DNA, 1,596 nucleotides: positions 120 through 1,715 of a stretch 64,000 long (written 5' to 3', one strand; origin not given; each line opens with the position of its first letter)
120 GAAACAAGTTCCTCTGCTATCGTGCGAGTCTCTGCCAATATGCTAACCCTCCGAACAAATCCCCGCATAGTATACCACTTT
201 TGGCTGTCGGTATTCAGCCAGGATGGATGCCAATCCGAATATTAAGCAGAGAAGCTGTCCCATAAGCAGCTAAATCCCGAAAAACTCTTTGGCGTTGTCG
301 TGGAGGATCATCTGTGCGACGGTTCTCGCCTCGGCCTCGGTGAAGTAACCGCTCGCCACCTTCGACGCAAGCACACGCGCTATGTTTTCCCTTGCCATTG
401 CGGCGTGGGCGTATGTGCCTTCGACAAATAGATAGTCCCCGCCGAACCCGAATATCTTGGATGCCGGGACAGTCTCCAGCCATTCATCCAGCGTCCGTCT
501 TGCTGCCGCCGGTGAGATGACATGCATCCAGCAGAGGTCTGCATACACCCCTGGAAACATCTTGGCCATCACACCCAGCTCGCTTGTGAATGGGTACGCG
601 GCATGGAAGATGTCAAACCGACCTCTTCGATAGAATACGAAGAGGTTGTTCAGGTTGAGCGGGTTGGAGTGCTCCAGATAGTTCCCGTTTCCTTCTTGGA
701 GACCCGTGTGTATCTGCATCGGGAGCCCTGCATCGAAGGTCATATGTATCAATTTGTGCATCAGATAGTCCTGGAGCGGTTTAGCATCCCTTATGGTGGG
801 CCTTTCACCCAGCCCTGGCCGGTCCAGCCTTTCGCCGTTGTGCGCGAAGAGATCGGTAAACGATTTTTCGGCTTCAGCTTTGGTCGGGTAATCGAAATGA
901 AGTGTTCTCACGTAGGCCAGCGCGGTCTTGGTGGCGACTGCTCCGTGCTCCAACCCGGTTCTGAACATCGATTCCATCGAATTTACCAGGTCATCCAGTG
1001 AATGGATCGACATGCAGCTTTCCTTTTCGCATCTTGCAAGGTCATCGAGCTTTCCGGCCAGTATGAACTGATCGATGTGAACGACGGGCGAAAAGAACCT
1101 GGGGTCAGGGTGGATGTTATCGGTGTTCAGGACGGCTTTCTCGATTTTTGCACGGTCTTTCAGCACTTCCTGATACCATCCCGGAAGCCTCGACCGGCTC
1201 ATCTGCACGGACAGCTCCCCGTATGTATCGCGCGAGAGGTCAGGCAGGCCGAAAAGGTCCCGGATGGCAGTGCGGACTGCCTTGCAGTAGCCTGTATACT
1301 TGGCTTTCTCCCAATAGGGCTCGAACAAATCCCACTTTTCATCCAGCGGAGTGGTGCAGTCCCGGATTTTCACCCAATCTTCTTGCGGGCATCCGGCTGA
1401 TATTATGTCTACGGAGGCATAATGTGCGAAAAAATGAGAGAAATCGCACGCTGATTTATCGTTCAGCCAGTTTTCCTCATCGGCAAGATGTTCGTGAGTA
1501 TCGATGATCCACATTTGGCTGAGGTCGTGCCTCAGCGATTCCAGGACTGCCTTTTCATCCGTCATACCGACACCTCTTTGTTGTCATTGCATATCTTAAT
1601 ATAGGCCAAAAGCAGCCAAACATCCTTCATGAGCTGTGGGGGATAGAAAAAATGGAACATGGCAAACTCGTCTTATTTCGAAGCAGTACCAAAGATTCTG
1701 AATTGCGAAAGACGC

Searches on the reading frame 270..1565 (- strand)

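Call 50: search_protein_families(library=pfam, proteins=[window:270-1565:-])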
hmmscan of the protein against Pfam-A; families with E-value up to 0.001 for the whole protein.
window:270-1565:- (431 aa): 1 family
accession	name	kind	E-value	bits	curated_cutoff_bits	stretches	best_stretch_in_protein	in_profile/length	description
PF04909.20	Amidohydro_2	-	1e-09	39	26.4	1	261-431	127-289/289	Amidohydrolase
